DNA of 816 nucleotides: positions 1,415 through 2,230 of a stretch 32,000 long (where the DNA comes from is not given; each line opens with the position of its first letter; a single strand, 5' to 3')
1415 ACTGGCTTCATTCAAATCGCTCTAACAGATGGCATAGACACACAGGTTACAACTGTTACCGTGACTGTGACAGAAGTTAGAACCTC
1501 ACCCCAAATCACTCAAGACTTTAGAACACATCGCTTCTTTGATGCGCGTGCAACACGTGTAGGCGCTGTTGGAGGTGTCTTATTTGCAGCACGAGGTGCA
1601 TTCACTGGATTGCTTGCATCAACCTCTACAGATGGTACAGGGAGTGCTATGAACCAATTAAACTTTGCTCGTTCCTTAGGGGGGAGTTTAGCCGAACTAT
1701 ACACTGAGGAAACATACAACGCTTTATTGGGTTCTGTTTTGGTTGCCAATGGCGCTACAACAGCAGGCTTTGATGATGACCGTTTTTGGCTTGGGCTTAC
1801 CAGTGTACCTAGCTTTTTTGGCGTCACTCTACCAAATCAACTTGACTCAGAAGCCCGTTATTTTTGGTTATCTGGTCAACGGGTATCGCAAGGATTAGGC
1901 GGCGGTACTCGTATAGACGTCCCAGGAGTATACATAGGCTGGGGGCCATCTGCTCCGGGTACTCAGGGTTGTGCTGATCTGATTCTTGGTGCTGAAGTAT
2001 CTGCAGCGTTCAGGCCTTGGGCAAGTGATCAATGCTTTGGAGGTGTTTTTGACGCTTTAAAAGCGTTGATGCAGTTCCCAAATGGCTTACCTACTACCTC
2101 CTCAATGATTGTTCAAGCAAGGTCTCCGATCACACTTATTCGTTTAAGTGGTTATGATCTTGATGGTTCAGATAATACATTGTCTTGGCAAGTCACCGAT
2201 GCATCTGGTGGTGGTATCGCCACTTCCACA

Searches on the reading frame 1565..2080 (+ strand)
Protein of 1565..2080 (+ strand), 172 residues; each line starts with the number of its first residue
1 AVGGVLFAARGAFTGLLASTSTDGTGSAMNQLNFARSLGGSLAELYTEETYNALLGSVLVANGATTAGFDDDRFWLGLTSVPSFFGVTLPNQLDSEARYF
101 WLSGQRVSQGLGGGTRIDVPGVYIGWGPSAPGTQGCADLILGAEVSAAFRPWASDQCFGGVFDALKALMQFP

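Call 50: search_solved_structures(query=window:1565-2080:+, max_evalue=10, show_alignments=2)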
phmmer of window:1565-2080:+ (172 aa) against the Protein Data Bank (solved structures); distinct sequences matched with E-value up to 10: 3.
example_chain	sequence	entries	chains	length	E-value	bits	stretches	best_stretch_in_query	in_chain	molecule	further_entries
6a7s_B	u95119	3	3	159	0.23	14.6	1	97-145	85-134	N-acetylglucosamine-specific lectin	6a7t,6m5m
9ze4_N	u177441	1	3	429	0.3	14.3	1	18-86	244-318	Tip attachment protein J central straight fiber domain-containing protein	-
8h67_E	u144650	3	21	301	1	12.5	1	53-108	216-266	CRISPR associated protein Cas7 | CRISPR associated protein Cas8 | Fruiting body developmental protein R-like protein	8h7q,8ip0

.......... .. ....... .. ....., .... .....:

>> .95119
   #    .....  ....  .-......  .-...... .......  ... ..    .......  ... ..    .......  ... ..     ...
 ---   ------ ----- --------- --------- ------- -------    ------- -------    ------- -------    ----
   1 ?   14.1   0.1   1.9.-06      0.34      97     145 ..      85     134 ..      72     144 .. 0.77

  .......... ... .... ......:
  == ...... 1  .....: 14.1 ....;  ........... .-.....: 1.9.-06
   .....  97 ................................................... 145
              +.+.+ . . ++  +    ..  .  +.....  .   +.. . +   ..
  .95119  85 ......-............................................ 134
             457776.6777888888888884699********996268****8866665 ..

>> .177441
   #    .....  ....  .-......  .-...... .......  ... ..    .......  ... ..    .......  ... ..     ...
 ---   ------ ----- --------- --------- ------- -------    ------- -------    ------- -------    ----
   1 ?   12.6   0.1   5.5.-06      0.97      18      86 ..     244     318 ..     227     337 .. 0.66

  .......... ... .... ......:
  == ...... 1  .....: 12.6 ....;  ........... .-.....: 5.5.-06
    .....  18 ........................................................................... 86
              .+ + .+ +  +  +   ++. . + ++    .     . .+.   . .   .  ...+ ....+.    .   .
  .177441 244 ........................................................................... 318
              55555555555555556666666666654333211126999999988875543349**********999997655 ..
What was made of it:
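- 1520..2077 (+): CTLD-like insert, copy in paralog 1 (73.8% identical by blastp, 76% over aligned codons; dN/dS 0.49 against the p5 copy). PDB top hit is the C-type lectin 6a7s_B, E 0.23 (call 50).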

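Call 73: search_protein_families(library=pfam, proteins=[window:1643-2077:+], max_evalue=10)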
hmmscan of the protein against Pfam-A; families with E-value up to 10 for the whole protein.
seq(145 aa): 0 families
